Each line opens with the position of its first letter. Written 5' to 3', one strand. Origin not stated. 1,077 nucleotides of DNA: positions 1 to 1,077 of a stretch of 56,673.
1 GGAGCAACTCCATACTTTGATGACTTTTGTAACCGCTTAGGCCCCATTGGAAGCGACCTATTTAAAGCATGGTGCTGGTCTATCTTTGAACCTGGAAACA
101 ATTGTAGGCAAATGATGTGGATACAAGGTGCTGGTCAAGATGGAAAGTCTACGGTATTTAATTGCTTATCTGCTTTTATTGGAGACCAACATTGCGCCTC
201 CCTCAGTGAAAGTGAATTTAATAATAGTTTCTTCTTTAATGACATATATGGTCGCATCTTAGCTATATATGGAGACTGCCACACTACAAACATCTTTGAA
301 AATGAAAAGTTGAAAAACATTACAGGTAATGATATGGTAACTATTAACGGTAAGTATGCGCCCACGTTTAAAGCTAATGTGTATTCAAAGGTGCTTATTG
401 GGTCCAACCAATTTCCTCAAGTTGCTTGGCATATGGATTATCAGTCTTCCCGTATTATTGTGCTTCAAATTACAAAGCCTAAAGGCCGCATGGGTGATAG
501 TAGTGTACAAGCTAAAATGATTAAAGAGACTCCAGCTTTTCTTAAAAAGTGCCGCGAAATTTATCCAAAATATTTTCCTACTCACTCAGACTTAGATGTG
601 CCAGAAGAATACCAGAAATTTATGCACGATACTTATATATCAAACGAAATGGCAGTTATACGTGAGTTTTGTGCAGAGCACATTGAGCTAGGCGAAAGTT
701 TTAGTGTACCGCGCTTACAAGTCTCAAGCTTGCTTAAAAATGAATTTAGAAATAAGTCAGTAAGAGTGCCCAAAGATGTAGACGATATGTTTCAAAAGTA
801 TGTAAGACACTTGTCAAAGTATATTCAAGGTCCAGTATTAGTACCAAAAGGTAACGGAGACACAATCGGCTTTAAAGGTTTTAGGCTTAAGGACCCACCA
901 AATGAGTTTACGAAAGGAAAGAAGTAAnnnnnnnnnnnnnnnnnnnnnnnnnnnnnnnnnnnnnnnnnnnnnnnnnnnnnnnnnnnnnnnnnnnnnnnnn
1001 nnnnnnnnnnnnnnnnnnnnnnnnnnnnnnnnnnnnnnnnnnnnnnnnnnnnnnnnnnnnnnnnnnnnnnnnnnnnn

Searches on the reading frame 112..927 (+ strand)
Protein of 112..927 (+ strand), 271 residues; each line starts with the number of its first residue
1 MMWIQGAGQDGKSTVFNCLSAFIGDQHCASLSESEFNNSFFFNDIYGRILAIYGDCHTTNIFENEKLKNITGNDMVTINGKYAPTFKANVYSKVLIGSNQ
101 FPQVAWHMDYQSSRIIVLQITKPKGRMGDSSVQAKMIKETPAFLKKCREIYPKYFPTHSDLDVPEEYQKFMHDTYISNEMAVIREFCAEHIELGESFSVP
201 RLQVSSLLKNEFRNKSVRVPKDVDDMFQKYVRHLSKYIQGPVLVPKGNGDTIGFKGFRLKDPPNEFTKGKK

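Call 10: search_protein_families(library=pfam, proteins=[window:112-927:+])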
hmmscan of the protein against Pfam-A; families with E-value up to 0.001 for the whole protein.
window:112-927:+ (271 aa): 1 family
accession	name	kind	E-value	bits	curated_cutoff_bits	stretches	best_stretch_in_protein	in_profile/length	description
PF19263.5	DUF5906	-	1.3e-13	52.1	27.6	1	5-102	2-106/114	Family of unknown function (DUF5906)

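Call 56: search_protein_families(library=pfam, alignment_id=A4, max_evalue=0.01)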
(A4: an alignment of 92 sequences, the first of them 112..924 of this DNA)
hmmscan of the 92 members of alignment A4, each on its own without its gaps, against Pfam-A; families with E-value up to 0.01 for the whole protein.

A. member 1, window:112-924:+ (271 aa): 1 family
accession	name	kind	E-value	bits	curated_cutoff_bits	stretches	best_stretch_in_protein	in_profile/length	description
PF19263.5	DUF5906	-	1.3e-13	52.1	27.6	1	5-102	2-106/114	Family of unknown function (DUF5906)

B. families by the number of members that match (of 92 scanned): 44 families (the first 25 are shown)
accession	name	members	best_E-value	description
PF00574.28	CLP_protease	2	5.2e-19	Clp protease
PF00196.25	GerE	2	6.3e-16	Bacterial regulatory proteins, luxR family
PF00583.31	Acetyltransf_1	2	1.6e-05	Acetyltransferase (GNAT) family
PF00476.26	DNA_pol_A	1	6.7e-63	DNA polymerase family A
PF01555.25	N6_N4_Mtase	1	1.1e-36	DNA methylase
PF12684.13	DUF3799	1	4.8e-30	PDDEXK-like domain of unknown function (DUF3799)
PF24175.2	SU10_adaptor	1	3.3e-18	SU10 adaptor protein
PF00082.27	Peptidase_S8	1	2.3e-16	Subtilase family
PF01844.29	HNH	1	4.5e-15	HNH endonuclease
PF14279.12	HNH_5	1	2.8e-14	HNH endonuclease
PF22253.2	DUF6948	1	4.7e-14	Domain of unknown function (DUF6948)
PF19263.5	DUF5906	1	1.3e-13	Family of unknown function (DUF5906)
PF07460.16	NUMOD3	1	2.3e-13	NUMOD3 motif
PF08291.16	Peptidase_M15_3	1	1.8e-11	Peptidase M15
PF05105.17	Phage_holin_4_1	1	8.2e-11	Bacteriophage holin family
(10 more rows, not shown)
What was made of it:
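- Closest known: Transcription strategy of phiEco32 and 7-11 phages. Same: Podophages that share SU10-type portal and adaptor proteins (call 56).
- The phage is a podovirus with an SU10-like portal and adaptor (call 56).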

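Call 87: search_protein_families(library=ncbifam, alignment_id=A4, max_evalue=0.01)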
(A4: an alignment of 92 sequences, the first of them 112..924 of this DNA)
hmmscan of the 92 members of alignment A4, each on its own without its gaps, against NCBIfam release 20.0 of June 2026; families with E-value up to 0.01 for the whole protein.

A. member 1, window:112-924:+ (271 aa): 2 families
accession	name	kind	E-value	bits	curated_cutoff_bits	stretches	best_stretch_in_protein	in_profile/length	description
TIGR01613.1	primase_Cterm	subfamily_domain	1.3e-18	66.9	108.7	1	1-204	78-283/304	phage/plasmid primase, P4 family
NF011296.0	PRK14709.1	subfamily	0.004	15.9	613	1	1-145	207-355/469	hypothetical protein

B. families by the number of members that match (of 92 scanned): 69 families (the first 25 are shown)
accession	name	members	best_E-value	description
NF009205.0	PRK12553.1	2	1.2e-18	ATP-dependent Clp protease proteolytic subunit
NF045542.1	Clp_rel_HeadMat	2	2.4e-18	head maturation protease, ClpP-related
NF001368.0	PRK00277.1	2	1.1e-16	ATP-dependent Clp protease proteolytic subunit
NF045540.1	scaf_prot_MCP1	2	3.3e-14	ClpP-like prohead protease/major capsid protein fusion protein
TIGR00493.1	clpP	2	8.5e-13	ATP-dependent Clp endopeptidase proteolytic subunit ClpP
NF011089.0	PRK14512.1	2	1.7e-12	ATP-dependent Clp protease proteolytic subunit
NF009203.0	PRK12551.1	2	1.8e-11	ATP-dependent Clp protease proteolytic subunit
NF011091.0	PRK14514.1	2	8e-10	ATP-dependent Clp endopeptidase proteolytic subunit ClpP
NF040563.1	guided_IscB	2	7e-09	RNA-guided endonuclease IscB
TIGR03020.2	EpsA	2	1.5e-08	XrtB/PEP-CTERM-associated transcriptional regulator EpsA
NF011090.0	PRK14513.1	2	2.1e-08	ATP-dependent Clp protease proteolytic subunit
NF003420.0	PRK04841.1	2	7.8e-08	HTH-type transcriptional regulator MalT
NF011896.0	PRK15369.1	2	1.6e-07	two component system response regulator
NF041830.1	RR_TF_ErdR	2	1.4e-06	response regulator transcription factor ErdR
NF007505.1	PRK10100.1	2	5.8e-06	biofilm master transcriptional regulator CsgD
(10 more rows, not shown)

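Call 102: search_protein_families(library=phrogs, alignment_id=A4, max_evalue=0.001)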
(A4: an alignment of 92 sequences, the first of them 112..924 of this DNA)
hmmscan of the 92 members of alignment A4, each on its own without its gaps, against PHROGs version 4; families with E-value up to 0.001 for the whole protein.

A. member 1, window:112-924:+ (271 aa): 8 families
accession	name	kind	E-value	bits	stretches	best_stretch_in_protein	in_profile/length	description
phrog_1829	-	DNA, RNA and nucleotide metabolism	5.3e-19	68.8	1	1-213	506-716/772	DNA primase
phrog_864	-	DNA, RNA and nucleotide metabolism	2.2e-18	67.2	1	1-200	367-567/1064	DNA primase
phrog_7601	-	unknown function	2.1e-17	64.5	1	1-201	22-222/289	-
phrog_1156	-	DNA, RNA and nucleotide metabolism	4.8e-15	56.2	1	2-200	561-766/855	DNA primase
phrog_6088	-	DNA, RNA and nucleotide metabolism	8e-09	35.5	1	4-140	511-653/772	DNA primase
phrog_16213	-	DNA, RNA and nucleotide metabolism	5.4e-08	32.6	1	3-154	400-552/732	DNA primase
phrog_4210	-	DNA, RNA and nucleotide metabolism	8.6e-07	28.1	1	2-159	179-340/1304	DNA polymerase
phrog_2478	-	DNA, RNA and nucleotide metabolism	0.00028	20.1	1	4-144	587-733/854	DNA polymerase/primase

B. families by the number of members that match (of 92 scanned): 145 families (the first 25 are shown)
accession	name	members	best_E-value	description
phrog_374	-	3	9.1e-11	HNH endonuclease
phrog_314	-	2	2.4e-32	homing endonuclease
phrog_94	-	2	6.4e-21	head maturation protease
phrog_2976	-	2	9.8e-20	head maturation protease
phrog_1035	-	2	7.4e-14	endonuclease VII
phrog_133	-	2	1.6e-12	head maturation protease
phrog_1827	-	2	1.8e-12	ATP-dependent protease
phrog_1684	-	2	1.7e-11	head maturation protease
phrog_2118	-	2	3e-11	HNH endonuclease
phrog_2214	-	2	2.7e-10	HNH endonuclease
phrog_20556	-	2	1.1e-06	baseplate protein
phrog_10300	-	2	1.1e-05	transcriptional regulator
phrog_953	-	2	2.9e-05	HNH endonuclease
phrog_17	-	1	6.1e-85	DNA polymerase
phrog_67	-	1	4.8e-76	DNA methyltransferase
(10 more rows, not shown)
